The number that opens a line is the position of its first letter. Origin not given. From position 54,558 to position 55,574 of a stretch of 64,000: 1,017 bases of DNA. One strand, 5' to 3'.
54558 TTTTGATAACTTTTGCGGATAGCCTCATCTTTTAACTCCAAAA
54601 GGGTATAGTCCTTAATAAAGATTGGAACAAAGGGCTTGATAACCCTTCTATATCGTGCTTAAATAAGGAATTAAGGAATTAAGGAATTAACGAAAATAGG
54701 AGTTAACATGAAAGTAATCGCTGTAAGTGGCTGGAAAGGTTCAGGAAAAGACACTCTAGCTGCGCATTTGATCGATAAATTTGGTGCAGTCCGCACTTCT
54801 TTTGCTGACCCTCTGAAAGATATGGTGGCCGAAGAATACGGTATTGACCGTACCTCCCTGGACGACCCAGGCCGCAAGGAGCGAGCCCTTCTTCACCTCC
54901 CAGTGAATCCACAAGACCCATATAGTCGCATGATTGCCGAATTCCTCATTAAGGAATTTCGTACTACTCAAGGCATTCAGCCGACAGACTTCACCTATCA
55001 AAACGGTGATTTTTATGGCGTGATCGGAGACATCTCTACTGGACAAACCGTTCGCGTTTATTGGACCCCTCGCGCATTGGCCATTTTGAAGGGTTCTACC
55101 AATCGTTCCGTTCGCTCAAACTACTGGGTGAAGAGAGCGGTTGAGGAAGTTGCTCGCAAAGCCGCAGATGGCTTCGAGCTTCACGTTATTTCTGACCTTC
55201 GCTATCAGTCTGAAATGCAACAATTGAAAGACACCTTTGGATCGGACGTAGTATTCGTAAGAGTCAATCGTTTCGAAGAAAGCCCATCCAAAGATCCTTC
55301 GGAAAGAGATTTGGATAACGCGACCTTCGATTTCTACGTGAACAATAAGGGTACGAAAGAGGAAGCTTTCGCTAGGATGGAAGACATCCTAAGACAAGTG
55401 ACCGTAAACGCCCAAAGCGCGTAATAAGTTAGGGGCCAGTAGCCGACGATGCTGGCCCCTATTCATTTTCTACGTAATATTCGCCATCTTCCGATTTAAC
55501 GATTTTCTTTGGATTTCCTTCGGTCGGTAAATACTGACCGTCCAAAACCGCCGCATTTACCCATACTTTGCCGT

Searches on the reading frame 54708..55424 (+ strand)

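Call 70: search_protein_families(library=pfam, proteins=[window:54708-55424:+], max_evalue=0.01)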
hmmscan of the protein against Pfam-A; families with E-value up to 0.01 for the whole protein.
window:54708-55424:+ (238 aa): 2 families
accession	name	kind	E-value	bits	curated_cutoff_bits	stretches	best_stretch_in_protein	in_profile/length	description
PF21448.3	DNMK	-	2.6e-15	57.1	27.1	2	135-219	146-228/232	Deoxynucleotide monophosphate kinase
PF04275.20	P-mevalo_kinase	-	4.1e-07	30.4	33.8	0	124-178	62-113/114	Phosphomevalonate kinase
